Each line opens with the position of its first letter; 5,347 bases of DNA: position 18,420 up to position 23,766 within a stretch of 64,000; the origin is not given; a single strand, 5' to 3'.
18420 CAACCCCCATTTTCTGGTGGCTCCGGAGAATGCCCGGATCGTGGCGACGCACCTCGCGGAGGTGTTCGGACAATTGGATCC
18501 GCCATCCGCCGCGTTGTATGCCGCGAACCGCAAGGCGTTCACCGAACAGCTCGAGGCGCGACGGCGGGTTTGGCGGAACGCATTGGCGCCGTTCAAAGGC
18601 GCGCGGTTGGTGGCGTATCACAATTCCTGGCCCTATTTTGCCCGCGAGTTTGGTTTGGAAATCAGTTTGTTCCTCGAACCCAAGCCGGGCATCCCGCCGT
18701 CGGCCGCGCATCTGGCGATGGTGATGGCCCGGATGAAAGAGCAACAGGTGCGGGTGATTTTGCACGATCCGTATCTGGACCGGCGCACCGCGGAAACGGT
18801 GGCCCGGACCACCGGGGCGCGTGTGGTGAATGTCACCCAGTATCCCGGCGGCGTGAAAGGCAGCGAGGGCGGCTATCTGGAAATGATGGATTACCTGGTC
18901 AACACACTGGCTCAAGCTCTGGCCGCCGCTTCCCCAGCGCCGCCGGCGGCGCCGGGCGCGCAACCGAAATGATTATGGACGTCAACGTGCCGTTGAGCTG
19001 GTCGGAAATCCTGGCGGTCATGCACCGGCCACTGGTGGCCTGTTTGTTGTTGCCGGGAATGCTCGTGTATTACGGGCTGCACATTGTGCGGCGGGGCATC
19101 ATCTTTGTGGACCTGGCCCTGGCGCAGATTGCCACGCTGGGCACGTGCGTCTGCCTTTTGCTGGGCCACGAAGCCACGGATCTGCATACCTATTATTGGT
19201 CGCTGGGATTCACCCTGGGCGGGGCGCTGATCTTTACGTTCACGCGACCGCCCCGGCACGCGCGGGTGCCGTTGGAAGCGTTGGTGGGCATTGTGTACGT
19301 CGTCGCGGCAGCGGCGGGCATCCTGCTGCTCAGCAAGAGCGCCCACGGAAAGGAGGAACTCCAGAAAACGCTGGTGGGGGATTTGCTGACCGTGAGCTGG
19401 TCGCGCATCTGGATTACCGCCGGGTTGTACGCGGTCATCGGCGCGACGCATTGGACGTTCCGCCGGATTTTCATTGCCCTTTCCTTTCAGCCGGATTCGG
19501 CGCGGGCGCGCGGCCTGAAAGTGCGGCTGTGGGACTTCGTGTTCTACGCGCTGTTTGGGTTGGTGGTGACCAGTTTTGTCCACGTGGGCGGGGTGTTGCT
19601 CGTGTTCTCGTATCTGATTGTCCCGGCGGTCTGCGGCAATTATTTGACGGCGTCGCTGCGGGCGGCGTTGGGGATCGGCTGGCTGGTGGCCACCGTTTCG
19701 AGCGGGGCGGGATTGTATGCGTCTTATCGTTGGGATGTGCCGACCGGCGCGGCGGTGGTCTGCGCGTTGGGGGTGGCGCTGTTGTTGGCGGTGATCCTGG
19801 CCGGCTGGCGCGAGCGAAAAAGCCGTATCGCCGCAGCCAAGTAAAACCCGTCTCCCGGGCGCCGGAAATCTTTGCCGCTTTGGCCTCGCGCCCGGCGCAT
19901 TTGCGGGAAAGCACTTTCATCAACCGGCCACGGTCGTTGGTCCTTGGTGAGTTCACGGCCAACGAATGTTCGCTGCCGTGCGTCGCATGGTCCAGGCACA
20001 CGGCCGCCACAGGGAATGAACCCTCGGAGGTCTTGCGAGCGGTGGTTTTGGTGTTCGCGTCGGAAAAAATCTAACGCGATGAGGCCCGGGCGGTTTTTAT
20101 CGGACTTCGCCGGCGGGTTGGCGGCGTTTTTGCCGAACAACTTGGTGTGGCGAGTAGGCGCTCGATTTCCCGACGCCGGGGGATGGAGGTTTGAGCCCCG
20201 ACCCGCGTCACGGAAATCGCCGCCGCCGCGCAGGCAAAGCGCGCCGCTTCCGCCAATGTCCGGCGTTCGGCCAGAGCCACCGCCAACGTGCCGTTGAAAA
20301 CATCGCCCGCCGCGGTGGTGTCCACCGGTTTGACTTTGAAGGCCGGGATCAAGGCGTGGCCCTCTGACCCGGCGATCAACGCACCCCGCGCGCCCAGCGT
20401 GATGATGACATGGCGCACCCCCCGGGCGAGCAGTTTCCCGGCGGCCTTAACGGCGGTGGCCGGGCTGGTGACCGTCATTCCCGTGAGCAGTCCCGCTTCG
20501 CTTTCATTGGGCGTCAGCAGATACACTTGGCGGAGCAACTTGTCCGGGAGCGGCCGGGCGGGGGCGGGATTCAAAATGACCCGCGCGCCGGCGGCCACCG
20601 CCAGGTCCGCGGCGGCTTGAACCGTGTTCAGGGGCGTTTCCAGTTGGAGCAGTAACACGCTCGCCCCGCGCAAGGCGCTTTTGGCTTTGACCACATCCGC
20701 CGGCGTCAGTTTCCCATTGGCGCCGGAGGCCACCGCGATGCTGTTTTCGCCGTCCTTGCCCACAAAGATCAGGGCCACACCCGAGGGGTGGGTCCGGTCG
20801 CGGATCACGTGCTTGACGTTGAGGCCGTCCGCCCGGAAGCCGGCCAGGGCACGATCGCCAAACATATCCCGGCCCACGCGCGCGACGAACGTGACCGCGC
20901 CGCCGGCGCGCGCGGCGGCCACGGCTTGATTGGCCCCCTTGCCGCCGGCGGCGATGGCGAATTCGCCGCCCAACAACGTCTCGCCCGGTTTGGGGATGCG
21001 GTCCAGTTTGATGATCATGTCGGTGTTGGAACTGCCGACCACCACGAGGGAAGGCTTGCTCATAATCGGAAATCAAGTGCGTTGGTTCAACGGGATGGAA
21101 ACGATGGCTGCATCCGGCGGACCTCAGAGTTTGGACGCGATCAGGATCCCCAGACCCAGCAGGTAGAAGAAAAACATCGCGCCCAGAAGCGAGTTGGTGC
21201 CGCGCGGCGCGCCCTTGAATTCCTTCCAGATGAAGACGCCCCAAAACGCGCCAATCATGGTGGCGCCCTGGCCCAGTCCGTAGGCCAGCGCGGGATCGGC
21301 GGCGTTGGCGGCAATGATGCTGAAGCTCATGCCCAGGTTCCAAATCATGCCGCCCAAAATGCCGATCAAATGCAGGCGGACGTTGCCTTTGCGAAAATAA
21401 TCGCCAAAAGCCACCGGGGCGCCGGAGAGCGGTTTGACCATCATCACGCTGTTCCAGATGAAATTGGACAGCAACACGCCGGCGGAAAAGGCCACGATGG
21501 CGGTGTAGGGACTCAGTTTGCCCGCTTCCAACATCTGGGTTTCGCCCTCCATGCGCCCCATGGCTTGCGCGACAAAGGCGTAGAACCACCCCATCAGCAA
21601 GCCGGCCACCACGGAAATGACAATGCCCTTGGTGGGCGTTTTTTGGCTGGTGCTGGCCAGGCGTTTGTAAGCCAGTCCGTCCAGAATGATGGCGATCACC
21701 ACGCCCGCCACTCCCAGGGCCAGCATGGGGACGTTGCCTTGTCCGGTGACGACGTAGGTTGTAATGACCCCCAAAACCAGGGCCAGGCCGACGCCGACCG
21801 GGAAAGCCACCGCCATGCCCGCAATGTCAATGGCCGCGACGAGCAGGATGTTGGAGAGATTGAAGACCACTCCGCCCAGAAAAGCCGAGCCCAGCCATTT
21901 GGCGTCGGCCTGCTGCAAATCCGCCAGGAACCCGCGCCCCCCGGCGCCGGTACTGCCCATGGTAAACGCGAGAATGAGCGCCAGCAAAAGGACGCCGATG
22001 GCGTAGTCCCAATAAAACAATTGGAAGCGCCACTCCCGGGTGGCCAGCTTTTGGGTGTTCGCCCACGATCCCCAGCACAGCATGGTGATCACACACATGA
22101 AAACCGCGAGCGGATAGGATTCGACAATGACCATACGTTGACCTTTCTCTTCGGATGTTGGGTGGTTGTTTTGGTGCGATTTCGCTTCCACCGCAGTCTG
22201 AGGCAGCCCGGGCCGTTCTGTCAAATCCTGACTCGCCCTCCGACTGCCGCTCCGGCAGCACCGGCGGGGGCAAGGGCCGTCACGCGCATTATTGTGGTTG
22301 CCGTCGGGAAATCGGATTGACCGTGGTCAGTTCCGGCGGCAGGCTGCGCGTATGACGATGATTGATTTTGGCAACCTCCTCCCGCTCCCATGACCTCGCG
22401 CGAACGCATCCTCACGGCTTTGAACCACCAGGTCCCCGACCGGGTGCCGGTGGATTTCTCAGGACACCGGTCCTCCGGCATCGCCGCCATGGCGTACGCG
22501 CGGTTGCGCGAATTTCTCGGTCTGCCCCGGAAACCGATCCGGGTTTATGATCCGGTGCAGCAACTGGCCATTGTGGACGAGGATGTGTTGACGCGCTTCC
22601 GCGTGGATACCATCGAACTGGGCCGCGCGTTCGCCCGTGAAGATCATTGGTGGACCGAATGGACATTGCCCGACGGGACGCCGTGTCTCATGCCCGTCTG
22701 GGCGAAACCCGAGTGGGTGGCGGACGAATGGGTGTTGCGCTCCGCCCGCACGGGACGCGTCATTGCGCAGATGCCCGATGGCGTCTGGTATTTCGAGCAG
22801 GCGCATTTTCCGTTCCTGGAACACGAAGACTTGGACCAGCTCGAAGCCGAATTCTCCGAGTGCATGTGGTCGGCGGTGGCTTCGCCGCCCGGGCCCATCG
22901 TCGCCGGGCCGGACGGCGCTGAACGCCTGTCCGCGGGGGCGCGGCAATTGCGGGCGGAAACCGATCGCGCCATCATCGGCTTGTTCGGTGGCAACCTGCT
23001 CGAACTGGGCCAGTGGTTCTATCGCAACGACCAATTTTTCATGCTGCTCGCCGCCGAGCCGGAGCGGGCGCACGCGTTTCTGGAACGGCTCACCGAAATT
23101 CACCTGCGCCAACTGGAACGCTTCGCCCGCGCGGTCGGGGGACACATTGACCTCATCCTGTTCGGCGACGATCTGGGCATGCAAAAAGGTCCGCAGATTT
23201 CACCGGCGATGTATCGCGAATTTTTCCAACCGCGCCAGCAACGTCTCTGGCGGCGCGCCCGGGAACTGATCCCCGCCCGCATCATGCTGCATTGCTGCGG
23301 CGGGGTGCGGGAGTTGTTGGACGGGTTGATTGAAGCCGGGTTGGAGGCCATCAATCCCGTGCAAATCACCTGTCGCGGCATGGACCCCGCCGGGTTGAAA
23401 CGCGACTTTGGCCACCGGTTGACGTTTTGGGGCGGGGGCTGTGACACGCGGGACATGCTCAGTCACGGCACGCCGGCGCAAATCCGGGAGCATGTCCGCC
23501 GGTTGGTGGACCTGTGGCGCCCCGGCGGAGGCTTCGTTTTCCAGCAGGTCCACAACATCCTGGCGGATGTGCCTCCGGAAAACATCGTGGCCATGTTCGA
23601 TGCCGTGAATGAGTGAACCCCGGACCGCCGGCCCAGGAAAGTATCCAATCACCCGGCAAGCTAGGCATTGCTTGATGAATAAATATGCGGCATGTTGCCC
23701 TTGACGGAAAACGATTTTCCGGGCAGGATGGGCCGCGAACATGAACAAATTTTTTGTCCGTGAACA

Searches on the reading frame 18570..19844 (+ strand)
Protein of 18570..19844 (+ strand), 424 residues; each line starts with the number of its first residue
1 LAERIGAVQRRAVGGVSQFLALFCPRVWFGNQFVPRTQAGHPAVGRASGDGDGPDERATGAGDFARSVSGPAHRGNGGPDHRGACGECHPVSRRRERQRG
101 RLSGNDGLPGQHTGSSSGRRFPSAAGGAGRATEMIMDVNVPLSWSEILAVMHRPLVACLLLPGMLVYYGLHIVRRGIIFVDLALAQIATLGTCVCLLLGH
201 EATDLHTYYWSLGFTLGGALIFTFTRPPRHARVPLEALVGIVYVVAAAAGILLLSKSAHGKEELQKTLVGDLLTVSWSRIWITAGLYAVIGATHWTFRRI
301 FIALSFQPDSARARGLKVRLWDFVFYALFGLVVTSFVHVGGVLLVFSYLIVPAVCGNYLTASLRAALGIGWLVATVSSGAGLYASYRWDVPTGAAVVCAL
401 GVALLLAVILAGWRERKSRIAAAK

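Call 79: search_protein_families(library=pfam, proteins=[window:18570-19844:+], max_evalue=0.00001)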
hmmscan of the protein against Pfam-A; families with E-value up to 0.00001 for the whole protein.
window:18570-19844:+ (424 aa): 2 families
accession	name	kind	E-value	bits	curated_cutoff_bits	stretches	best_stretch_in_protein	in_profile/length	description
PF00950.22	ABC-3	-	7.3e-34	117.9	20.1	1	150-410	4-257/258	ABC 3 transport family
PF01032.23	FecCD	-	1.3e-07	31.4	26.5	1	185-409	80-309/311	FecCD transport family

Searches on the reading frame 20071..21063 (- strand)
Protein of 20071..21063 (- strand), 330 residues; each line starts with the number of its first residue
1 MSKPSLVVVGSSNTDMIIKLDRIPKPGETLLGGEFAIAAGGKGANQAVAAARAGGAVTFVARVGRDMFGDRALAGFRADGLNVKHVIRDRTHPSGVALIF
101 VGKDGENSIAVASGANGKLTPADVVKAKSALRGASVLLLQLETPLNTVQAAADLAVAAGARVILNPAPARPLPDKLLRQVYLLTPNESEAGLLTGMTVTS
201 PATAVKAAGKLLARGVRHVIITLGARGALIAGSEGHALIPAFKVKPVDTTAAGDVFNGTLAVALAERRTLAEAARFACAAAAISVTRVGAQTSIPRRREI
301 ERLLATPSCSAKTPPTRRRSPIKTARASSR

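Call 72: search_protein_families(library=pfam, proteins=[window:20071-21063:-], max_evalue=0.00001)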
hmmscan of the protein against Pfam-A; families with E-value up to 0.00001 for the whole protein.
window:20071-21063:- (330 aa): 2 families
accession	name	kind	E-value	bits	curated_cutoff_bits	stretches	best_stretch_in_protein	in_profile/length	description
PF00294.29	PfkB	-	5.1e-74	249.7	25.8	1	5-295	3-300/302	pfkB family carbohydrate kinase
PF08543.17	Phos_pyr_kin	-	1.1e-09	38.5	27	1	156-278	96-225/246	Phosphomethylpyrimidine kinase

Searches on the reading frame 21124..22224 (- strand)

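Call 72: search_protein_families(library=pfam, proteins=[window:21124-22224:-], max_evalue=0.00001)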
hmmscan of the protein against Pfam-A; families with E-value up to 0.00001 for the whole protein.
window:21124-22224:- (366 aa): 1 family
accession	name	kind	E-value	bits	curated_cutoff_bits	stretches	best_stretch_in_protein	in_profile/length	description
PF07168.17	Ureide_permease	-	5.2e-18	65.4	27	2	187-364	185-359/359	Ureide permease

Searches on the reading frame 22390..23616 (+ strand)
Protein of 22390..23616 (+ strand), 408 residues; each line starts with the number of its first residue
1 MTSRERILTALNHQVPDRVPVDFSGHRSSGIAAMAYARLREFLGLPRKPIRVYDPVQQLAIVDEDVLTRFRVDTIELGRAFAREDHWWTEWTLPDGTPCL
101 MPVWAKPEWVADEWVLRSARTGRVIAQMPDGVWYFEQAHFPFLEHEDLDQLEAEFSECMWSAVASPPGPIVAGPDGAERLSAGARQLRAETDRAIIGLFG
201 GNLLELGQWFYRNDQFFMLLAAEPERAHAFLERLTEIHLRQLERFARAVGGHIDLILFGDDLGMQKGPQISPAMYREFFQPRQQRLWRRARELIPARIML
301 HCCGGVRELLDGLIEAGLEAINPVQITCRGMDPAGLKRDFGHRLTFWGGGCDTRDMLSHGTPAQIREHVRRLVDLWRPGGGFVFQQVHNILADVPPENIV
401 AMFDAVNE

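Call 72: search_protein_families(library=pfam, proteins=[window:22390-23616:+], max_evalue=0.00001)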
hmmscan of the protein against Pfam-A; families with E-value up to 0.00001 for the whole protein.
window:22390-23616:+ (408 aa): 1 family
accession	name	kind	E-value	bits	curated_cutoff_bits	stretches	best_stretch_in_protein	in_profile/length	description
PF01208.23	URO-D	-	8.3e-23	81.4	23.9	1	215-408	164-345/346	Uroporphyrinogen decarboxylase (URO-D)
